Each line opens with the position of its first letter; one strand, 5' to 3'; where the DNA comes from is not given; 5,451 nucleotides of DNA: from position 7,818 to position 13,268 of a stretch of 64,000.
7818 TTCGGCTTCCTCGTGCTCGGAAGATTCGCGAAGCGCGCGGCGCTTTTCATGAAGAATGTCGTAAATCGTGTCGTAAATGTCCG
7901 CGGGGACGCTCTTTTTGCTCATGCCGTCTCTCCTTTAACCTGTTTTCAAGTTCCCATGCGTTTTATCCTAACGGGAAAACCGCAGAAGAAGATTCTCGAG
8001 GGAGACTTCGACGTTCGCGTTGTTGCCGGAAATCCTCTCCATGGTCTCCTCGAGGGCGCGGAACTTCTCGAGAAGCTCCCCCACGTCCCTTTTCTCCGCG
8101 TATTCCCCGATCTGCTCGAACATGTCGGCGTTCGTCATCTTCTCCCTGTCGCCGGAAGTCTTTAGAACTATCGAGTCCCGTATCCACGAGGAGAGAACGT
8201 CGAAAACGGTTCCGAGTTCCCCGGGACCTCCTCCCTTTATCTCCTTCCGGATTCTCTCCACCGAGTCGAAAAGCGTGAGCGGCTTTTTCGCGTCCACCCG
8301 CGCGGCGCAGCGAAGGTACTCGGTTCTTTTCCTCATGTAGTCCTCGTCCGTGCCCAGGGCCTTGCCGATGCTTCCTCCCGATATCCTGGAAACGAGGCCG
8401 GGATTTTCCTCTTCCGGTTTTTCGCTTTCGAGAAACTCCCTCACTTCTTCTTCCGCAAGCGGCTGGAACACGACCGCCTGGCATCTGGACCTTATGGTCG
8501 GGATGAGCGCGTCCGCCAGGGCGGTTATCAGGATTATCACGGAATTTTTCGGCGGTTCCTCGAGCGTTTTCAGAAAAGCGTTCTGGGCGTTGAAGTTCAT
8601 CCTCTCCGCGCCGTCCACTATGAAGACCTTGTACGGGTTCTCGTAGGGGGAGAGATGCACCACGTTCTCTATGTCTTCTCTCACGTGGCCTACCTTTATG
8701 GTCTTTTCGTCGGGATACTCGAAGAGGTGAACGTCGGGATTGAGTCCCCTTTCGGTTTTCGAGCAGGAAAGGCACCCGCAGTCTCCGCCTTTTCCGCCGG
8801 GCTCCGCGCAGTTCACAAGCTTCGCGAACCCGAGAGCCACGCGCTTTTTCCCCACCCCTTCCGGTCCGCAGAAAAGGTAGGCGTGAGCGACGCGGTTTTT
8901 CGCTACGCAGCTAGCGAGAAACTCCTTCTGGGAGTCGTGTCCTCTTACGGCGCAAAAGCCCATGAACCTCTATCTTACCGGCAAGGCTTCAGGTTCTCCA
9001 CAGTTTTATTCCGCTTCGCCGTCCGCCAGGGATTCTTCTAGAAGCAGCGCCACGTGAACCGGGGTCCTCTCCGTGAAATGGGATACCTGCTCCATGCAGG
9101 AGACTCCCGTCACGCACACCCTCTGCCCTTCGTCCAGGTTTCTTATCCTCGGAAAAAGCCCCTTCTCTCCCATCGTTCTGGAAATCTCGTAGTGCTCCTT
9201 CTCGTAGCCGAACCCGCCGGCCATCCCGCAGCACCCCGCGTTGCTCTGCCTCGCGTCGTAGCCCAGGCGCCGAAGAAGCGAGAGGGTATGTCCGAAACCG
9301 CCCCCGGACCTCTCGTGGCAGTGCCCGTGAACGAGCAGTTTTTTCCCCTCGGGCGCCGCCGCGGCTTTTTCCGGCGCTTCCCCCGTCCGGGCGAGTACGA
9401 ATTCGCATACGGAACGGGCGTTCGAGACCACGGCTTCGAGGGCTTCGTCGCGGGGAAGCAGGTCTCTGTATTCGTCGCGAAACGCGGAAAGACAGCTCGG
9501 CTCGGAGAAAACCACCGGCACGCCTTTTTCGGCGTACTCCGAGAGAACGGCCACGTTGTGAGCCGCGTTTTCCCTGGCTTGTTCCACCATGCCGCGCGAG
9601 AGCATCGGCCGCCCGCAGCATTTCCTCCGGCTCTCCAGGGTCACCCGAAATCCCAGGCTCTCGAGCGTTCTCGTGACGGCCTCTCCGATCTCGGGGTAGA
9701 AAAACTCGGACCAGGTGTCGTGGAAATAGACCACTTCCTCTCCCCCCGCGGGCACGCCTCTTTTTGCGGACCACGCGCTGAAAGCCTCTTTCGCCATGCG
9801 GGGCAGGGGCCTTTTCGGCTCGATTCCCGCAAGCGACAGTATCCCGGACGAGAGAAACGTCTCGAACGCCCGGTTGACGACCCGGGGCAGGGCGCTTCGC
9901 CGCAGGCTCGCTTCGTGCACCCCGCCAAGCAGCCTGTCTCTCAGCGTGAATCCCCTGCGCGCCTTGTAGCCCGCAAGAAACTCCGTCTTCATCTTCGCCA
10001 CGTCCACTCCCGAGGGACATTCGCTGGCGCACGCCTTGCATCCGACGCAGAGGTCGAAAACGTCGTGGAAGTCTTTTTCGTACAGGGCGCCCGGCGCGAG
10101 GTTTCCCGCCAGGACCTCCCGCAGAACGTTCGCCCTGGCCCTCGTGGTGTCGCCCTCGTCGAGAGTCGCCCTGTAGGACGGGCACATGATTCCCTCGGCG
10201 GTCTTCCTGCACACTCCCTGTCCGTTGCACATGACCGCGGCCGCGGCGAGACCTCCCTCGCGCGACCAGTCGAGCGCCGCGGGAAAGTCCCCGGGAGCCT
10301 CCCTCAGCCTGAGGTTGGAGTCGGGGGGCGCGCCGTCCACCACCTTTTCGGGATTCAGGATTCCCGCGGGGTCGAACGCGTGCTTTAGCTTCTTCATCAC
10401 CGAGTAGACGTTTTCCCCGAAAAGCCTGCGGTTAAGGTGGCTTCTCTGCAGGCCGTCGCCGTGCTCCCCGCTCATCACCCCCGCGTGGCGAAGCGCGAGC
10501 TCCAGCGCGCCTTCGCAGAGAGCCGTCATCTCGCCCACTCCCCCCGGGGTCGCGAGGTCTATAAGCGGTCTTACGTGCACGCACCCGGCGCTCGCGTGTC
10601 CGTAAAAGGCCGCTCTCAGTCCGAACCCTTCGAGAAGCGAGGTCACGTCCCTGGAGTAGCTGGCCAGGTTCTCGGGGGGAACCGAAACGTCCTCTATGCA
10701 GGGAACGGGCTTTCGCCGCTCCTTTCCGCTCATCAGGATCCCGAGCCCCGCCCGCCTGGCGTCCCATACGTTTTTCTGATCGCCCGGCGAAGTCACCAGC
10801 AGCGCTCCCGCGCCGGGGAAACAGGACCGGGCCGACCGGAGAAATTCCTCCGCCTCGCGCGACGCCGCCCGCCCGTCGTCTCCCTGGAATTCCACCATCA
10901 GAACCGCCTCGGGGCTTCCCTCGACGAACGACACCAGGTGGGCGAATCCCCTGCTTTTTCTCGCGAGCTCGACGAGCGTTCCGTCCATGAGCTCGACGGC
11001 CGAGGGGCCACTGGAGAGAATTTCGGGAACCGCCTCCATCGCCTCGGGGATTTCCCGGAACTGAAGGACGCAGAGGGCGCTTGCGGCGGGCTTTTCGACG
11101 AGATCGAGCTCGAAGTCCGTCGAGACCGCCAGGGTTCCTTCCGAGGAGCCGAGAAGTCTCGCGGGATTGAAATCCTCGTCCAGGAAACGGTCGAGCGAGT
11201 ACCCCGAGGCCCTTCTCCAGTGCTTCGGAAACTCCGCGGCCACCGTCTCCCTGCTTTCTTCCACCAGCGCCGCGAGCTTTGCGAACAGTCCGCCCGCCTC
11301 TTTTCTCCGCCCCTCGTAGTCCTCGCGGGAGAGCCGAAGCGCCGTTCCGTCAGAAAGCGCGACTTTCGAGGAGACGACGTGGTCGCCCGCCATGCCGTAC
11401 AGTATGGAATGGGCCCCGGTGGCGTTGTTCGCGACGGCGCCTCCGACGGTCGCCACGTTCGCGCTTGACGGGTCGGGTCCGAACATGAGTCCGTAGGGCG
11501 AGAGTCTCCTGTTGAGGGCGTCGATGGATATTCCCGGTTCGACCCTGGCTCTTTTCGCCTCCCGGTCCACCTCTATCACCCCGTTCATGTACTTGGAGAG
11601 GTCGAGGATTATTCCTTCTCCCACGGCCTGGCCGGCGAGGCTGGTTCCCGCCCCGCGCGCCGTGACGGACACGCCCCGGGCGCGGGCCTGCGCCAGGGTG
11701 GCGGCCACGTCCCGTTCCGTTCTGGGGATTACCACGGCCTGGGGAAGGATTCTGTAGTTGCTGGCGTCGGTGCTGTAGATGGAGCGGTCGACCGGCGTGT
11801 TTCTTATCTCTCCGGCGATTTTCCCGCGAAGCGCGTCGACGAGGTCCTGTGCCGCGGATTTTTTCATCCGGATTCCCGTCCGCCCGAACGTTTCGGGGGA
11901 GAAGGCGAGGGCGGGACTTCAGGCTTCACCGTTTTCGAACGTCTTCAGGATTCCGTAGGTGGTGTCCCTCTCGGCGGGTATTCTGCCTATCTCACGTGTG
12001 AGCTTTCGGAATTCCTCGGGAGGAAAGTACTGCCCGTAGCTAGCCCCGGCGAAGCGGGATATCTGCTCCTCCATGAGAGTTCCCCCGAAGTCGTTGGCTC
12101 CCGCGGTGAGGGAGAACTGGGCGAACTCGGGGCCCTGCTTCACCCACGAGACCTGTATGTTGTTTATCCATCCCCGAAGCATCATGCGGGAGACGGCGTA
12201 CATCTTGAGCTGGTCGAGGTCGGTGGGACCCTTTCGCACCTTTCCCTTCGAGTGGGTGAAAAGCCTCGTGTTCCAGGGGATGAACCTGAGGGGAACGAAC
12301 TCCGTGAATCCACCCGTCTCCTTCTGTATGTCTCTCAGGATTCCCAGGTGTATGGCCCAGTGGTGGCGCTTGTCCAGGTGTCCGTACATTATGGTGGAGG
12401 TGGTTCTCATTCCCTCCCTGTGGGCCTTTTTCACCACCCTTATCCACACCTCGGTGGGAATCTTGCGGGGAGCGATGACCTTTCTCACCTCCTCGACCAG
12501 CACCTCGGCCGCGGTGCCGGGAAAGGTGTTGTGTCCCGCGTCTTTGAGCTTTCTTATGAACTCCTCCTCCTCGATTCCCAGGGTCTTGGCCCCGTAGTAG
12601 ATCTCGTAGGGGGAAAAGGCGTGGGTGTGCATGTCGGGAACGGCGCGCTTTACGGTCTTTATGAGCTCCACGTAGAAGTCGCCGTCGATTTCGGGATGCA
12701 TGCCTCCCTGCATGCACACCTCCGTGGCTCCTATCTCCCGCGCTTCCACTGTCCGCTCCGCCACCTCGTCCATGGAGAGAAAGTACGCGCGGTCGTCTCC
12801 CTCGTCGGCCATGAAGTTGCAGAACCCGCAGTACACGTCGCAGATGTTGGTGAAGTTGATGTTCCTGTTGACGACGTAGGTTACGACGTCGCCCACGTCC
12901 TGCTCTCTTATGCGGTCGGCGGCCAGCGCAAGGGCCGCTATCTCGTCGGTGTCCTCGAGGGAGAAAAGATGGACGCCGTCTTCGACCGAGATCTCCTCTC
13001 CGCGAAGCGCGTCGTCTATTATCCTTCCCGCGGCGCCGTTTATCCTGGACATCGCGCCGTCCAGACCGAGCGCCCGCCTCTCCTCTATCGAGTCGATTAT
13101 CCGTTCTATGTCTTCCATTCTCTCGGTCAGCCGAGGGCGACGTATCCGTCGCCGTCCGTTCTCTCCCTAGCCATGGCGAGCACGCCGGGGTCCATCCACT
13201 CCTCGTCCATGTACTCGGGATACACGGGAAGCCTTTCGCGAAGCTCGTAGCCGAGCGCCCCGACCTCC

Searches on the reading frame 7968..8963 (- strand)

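Call 12: search_protein_families(library=pfam, proteins=[window:7968-8963:-], max_evalue=0.001)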
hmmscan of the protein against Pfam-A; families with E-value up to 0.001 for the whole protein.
window:7968-8963:- (331 aa): 3 families
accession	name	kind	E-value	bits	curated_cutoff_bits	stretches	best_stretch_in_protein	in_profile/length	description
PF13177.12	DNA_pol3_delta2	-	1e-48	165.8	27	1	9-169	2-160/161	DNA polymerase III, delta subunit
PF09115.15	DNApol3-delta_C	-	1.2e-07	32.6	21.7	1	252-330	38-116/117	DNA polymerase III, delta subunit, C terminal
PF00004.35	AAA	-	8.8e-06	26.6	21.2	1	30-168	2-130/131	ATPase family associated with various cellular activities (AAA)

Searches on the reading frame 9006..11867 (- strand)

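Call 12: search_protein_families(library=pfam, proteins=[window:9006-11867:-], max_evalue=0.001)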
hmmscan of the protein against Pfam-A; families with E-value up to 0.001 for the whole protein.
window:9006-11867:- (953 aa): 6 families
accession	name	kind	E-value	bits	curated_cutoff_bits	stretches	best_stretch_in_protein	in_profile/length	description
PF02913.24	FAD-oxidase_C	-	6.5e-53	180.4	21.2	1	259-509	1-248/248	FAD linked oxidases, C-terminal domain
PF01565.28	FAD_binding_4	-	1.1e-43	148.7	26.4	1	42-180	1-139/139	FAD binding domain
PF02754.22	CCG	-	1.7e-09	38.1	20.6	1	720-796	10-84/85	Cysteine-rich domain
PF13534.11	Fer4_17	-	2.1e-06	28.6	22.2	1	547-622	2-61/61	4Fe-4S dicluster domain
PF13183.11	Fer4_8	-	2.5e-05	25.1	27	1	546-621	4-68/68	4Fe-4S dicluster domain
PF00037.32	Fer4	-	0.00061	19.9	21.1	0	604-620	5-21/24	4Fe-4S binding domain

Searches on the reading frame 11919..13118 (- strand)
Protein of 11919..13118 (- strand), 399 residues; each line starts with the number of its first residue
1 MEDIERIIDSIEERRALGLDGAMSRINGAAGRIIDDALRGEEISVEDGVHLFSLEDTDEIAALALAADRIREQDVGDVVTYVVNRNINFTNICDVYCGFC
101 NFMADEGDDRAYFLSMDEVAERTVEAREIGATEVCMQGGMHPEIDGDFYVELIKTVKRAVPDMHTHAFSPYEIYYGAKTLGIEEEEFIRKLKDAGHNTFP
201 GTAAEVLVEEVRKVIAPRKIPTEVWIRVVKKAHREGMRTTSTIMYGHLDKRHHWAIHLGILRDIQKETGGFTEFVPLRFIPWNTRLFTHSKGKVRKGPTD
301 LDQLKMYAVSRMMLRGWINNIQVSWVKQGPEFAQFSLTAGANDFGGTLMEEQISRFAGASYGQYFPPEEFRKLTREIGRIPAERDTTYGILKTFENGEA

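Call 12: search_protein_families(library=pfam, proteins=[window:11919-13118:-], max_evalue=0.001)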
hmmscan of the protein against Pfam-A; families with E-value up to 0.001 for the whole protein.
window:11919-13118:- (399 aa): 2 families
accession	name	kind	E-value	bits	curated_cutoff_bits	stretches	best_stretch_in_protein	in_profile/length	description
PF04055.27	Radical_SAM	-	2e-21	77.3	29.5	1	87-247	1-152/166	Radical SAM superfamily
PF19288.4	CofH_C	-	4.2e-18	65.8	27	1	270-392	3-120/125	CofH/MqnC C-terminal region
